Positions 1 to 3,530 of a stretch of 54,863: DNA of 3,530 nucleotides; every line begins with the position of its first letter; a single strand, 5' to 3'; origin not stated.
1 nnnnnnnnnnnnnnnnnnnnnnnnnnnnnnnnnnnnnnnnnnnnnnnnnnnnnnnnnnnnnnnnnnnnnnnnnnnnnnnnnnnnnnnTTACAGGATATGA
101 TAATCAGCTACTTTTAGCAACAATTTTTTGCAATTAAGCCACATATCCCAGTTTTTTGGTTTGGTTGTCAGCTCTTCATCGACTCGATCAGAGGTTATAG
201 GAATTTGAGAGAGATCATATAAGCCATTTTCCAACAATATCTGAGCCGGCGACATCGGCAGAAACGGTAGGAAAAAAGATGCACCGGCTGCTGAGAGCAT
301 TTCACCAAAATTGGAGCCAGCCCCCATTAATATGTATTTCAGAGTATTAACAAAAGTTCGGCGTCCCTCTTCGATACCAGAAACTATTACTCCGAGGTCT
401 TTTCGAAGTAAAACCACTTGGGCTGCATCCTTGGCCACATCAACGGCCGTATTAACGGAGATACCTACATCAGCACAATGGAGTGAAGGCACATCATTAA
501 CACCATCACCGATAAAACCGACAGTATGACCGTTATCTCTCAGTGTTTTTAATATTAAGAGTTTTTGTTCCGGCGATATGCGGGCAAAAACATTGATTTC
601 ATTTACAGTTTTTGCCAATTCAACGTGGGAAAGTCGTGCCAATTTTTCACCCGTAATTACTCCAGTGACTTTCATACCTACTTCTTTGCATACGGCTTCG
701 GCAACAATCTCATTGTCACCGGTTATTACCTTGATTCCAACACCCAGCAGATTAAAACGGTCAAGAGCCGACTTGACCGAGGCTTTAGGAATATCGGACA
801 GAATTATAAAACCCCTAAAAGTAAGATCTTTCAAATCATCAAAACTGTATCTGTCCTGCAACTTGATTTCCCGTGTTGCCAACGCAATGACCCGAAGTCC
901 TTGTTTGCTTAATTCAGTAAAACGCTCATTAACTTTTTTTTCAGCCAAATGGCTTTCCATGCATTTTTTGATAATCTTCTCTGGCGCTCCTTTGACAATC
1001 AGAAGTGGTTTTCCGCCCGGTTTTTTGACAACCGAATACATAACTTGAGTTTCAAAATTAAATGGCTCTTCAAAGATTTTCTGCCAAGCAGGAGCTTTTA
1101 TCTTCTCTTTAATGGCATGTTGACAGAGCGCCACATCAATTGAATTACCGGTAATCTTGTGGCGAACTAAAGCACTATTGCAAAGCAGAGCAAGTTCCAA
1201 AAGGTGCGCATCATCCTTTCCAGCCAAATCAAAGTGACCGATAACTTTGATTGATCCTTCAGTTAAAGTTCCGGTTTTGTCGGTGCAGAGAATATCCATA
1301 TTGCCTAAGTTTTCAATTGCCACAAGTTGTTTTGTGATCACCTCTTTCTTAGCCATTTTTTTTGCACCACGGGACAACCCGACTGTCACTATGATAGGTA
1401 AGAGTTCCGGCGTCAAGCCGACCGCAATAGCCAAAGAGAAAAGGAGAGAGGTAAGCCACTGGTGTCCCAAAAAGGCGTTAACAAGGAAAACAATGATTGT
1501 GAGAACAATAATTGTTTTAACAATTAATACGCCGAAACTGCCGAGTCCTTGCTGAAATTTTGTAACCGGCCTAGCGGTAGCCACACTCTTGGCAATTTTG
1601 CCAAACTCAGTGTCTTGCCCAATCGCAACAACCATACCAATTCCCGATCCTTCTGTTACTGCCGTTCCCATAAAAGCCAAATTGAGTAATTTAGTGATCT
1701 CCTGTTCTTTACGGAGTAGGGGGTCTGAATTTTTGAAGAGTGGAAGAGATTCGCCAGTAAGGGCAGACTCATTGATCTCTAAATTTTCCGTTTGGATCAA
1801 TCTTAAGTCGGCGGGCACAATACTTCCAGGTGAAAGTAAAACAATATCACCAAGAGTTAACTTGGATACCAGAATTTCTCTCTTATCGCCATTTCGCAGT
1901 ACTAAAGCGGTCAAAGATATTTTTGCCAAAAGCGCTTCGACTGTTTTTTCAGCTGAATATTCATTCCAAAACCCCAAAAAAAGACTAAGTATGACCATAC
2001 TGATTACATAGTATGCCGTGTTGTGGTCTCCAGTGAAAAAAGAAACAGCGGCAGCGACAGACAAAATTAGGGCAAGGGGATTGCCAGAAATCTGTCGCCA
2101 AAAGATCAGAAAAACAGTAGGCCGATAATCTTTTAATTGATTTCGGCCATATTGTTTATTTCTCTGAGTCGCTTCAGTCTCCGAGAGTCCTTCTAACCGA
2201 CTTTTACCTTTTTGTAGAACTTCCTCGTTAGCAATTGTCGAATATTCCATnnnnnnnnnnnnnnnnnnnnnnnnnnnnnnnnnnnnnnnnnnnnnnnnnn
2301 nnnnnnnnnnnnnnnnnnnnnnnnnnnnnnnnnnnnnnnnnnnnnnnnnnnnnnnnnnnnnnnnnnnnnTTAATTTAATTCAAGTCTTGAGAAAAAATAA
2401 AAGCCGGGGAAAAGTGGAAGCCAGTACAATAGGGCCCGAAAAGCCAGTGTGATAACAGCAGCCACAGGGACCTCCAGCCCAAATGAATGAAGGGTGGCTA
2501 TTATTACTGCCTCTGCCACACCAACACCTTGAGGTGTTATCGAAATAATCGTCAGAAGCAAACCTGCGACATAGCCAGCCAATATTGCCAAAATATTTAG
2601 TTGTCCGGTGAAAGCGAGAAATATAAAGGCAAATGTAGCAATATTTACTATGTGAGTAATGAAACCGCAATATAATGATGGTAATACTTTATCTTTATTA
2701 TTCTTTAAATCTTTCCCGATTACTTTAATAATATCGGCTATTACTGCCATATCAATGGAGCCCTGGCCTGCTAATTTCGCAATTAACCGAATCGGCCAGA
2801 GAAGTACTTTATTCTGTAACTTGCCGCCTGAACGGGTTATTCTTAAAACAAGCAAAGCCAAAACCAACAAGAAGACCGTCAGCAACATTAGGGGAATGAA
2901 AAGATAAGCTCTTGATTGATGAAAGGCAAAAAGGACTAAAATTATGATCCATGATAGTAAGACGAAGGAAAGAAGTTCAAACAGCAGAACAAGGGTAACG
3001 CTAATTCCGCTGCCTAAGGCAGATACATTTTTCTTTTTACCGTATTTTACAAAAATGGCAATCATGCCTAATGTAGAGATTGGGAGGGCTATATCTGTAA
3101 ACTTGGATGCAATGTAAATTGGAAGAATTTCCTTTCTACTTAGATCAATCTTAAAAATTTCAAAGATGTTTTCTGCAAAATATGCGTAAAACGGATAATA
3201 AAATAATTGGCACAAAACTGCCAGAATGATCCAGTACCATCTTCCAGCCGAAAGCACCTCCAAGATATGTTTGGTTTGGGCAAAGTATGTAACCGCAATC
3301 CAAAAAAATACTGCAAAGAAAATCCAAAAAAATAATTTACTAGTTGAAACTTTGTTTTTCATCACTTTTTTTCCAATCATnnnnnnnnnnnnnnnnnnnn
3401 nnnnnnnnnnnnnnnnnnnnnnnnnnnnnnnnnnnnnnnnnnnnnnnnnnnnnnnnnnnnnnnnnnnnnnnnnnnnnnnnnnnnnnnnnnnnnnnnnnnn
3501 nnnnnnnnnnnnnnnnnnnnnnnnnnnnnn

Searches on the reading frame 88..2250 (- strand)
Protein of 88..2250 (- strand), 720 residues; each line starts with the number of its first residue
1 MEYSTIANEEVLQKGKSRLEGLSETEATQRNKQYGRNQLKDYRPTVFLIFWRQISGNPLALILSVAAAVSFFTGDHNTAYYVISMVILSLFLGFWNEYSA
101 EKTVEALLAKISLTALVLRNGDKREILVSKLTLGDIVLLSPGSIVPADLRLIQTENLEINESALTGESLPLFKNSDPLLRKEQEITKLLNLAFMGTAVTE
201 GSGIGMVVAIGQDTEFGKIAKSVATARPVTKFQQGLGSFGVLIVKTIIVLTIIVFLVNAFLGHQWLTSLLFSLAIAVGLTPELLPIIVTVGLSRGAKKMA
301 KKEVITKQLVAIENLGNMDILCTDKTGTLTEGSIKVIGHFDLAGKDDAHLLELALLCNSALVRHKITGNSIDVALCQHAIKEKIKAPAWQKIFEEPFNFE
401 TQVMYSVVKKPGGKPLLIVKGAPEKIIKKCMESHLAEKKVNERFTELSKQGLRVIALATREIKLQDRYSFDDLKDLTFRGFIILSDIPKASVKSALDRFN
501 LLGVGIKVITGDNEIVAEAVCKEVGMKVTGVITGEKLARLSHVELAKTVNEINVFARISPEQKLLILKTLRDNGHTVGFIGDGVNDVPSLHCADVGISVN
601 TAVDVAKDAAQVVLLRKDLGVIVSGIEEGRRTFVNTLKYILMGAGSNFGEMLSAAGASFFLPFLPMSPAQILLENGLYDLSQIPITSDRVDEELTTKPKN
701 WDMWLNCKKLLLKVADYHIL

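Call 45: search_protein_families(library=pfam, proteins=[window:88-2250:-], max_evalue=0.00001)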
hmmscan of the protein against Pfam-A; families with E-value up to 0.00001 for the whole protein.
window:88-2250:- (720 aa): 4 families
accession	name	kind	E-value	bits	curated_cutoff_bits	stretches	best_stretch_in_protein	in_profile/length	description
PF00122.25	E1-E2_ATPase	-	4.1e-46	157.2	28.1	1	114-302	6-181/181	E1-E2 ATPase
PF00702.32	Hydrolase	-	1.1e-14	55.7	26.4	1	318-594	1-191/191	haloacid dehalogenase-like hydrolase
PF00690.31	Cation_ATPase_N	-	1.4e-13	50.7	20.4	1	8-70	6-69/69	Cation transporter/ATPase, N-terminus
PF13246.12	Cation_ATPase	-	5.3e-10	39.6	21.7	1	356-431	2-89/91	Cation transport ATPase (P-type)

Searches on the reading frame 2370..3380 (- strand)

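Call 45: search_protein_families(library=pfam, proteins=[window:2370-3380:-], max_evalue=0.00001)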
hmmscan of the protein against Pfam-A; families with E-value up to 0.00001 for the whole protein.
window:2370-3380:- (336 aa): 1 family
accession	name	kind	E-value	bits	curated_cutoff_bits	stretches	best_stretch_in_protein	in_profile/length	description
PF03706.18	LPG_synthase_TM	-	1.1e-22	81.4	33.4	1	23-326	4-302/302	Lysylphosphatidylglycerol synthase TM region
